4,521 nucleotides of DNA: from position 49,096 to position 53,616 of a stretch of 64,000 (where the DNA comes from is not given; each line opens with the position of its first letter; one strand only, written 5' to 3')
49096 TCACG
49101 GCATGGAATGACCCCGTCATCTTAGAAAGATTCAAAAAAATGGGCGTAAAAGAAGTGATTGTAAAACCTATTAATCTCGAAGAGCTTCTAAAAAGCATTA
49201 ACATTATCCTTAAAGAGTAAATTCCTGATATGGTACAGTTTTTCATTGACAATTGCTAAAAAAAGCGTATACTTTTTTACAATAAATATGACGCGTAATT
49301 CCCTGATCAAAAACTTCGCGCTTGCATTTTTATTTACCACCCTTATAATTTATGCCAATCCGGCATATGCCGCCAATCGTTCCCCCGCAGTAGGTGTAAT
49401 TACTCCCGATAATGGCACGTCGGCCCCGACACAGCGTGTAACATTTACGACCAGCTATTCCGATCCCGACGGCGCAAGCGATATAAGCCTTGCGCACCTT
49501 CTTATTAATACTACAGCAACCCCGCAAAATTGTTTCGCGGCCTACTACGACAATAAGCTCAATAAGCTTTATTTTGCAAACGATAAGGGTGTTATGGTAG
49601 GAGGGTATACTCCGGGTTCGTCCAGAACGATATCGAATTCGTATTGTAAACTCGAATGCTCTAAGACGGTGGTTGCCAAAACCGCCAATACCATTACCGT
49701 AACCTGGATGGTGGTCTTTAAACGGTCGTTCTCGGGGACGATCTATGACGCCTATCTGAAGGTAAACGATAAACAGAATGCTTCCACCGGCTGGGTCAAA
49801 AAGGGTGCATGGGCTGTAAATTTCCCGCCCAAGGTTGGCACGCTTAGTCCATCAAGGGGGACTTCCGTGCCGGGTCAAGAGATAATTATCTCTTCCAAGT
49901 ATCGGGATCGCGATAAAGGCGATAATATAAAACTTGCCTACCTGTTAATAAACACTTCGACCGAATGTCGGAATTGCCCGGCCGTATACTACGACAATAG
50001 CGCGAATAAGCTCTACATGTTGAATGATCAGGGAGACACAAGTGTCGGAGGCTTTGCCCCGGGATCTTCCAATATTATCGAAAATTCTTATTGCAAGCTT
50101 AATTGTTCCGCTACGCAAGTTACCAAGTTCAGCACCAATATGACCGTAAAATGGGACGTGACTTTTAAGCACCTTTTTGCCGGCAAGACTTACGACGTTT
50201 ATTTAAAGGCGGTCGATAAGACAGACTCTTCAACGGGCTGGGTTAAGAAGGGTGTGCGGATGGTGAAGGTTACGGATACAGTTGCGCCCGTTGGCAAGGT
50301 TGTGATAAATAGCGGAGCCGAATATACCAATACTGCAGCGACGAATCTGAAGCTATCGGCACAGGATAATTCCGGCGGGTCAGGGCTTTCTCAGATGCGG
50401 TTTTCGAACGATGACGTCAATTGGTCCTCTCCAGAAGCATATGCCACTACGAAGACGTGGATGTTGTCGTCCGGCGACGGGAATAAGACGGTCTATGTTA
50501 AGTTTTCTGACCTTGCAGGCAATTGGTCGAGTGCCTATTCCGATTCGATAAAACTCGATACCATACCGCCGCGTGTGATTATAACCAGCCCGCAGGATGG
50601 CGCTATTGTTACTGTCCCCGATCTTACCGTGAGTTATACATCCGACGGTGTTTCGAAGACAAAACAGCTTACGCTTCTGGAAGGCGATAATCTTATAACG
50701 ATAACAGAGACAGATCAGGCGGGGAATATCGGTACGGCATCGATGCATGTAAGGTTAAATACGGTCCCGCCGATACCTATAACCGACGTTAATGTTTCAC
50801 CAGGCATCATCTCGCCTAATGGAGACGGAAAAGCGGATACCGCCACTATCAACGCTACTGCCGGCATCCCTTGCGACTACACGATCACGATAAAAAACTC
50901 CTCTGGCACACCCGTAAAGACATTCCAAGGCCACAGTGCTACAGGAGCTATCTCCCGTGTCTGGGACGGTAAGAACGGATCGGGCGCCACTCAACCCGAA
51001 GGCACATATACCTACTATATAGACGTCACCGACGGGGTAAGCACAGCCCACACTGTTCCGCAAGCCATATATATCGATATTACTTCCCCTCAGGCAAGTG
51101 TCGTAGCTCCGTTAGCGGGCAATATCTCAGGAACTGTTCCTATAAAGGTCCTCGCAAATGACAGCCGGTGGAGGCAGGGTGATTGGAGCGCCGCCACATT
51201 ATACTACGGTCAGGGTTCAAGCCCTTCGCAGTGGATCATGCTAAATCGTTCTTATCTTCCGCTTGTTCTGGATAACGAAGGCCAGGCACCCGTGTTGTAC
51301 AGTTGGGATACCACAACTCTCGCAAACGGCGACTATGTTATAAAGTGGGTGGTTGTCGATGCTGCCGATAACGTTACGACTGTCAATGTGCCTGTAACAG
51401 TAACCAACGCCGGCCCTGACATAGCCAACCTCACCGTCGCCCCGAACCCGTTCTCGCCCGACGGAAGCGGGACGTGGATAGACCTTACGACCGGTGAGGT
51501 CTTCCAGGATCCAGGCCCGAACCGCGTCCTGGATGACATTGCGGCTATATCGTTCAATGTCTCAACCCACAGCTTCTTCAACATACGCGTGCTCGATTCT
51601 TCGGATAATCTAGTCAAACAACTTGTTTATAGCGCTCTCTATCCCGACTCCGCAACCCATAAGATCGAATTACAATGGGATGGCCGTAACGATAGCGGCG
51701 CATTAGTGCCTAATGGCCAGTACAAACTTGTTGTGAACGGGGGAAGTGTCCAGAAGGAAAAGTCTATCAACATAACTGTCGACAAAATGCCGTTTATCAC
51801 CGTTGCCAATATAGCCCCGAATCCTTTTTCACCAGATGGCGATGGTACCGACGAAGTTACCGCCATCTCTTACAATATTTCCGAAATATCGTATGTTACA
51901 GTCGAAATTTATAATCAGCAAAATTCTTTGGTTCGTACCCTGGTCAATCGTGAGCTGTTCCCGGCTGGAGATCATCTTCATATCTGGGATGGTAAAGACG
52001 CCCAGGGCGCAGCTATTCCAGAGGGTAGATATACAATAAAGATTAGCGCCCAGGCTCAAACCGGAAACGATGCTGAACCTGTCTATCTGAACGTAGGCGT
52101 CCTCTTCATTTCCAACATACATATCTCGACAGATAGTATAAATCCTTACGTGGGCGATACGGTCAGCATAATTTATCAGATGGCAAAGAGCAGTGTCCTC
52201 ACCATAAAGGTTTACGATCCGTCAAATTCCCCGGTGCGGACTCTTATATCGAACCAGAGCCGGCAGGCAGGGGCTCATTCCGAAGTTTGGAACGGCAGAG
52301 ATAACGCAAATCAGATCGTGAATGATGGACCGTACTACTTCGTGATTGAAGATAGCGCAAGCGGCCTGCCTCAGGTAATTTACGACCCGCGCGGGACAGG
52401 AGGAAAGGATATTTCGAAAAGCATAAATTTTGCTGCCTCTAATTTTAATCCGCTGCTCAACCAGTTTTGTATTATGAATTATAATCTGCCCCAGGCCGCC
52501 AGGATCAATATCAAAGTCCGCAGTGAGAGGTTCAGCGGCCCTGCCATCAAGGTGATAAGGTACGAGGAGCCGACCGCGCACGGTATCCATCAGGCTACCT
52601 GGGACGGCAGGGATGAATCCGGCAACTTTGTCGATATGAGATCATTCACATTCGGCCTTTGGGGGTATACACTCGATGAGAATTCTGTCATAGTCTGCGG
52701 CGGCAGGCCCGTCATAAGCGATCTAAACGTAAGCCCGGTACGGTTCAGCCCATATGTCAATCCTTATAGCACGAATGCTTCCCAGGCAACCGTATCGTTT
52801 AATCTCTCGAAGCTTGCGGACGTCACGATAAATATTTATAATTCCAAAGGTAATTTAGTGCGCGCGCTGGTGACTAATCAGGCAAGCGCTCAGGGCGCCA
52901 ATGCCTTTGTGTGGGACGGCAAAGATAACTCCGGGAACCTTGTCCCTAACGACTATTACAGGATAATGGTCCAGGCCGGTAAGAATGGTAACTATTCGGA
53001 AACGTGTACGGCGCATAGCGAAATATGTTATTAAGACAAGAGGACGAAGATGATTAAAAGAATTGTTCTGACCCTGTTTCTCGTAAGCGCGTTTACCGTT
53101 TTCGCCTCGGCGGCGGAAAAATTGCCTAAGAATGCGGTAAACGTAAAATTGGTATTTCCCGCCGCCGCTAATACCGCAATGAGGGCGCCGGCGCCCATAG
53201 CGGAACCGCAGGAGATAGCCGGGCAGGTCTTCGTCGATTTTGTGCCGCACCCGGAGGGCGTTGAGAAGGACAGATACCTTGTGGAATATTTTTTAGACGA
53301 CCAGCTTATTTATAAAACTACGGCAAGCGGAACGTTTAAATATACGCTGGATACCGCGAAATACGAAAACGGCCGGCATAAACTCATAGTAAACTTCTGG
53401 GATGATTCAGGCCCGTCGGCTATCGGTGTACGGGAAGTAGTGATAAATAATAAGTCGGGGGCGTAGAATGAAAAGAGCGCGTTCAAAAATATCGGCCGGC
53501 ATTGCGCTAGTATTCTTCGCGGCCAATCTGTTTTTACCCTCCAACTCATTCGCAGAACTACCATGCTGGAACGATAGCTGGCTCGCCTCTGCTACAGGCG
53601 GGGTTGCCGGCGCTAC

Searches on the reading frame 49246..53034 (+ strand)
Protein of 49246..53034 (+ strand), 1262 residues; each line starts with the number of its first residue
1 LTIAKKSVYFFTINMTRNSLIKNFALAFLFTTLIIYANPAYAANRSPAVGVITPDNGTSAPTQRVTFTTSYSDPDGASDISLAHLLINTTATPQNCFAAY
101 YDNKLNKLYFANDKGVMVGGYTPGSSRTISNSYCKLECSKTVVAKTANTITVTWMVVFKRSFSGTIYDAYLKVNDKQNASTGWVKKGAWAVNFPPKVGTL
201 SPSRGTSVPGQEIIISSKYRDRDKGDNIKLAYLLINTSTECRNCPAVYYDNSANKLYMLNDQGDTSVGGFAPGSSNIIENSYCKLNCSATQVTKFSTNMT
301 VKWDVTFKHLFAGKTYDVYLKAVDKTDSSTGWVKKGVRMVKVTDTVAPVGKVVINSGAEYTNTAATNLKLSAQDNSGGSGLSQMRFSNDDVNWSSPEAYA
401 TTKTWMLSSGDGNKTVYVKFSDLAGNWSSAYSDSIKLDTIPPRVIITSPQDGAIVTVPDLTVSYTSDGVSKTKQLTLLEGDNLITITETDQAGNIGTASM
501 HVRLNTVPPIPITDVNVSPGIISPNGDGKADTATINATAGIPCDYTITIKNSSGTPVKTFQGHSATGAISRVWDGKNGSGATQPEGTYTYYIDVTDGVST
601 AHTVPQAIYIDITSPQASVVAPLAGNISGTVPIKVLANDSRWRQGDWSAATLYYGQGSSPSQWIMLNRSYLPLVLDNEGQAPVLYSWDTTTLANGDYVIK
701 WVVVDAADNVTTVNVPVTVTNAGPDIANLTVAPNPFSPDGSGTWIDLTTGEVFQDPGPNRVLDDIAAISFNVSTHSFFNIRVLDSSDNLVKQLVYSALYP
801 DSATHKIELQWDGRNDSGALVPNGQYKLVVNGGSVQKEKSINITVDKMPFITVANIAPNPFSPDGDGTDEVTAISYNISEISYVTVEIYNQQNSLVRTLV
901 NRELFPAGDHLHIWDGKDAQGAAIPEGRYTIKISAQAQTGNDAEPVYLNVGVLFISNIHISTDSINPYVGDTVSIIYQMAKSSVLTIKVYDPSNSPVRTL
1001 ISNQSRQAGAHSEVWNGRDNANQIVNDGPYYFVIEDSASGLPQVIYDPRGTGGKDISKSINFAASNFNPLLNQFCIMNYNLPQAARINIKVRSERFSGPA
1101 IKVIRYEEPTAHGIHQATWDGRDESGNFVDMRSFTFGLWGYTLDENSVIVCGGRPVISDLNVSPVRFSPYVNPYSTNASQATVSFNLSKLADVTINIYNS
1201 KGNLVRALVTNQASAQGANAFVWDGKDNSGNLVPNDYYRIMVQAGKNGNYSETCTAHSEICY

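Call 5: search_protein_families(library=pfam, proteins=[window:49246-53034:+], max_evalue=0.01)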
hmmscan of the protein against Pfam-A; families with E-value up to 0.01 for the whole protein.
window:49246-53034:+ (1262 aa): 5 families
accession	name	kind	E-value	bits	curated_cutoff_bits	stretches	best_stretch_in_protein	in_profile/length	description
PF13860.13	FlgD_ig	-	3.4e-55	184.4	27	5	1176-1246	7-77/79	FlgD Ig-like domain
PF13585.12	CHU_C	-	5.1e-23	81.4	27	2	520-599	5-77/86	CHU_C Type IX secretion signal domain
PF10029.15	DUF2271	-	1.2e-11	44.9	27.3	0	906-941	73-108/136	Predicted periplasmic protein (DUF2271)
PF19077.6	Big_13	-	0.0001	23.2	27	0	464-503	58-99/102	Bacterial Ig-like domain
PF09136.16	Glucodextran_B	-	0.00049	20.4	27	0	454-505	32-82/83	Glucodextranase, domain B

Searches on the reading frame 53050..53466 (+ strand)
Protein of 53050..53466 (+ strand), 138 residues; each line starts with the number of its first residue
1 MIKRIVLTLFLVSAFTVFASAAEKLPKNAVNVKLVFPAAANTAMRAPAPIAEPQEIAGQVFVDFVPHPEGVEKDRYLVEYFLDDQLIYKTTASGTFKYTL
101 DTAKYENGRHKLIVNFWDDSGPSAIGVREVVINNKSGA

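Call 5: search_protein_families(library=pfam, proteins=[window:53050-53466:+], max_evalue=0.01)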
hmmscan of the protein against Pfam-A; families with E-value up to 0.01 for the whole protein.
window:53050-53466:+ (138 aa): 1 family
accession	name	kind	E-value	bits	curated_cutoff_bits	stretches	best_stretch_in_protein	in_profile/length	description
PF17957.7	Big_7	-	0.0011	20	24.1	1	78-112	35-68/70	Bacterial Ig domain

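Call 72: search_protein_families(library=ncbifam, proteins=[window:53050-53466:+], max_evalue=0.01)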
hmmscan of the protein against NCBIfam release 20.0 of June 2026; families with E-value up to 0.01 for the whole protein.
window:53050-53466:+ (138 aa): 0 families
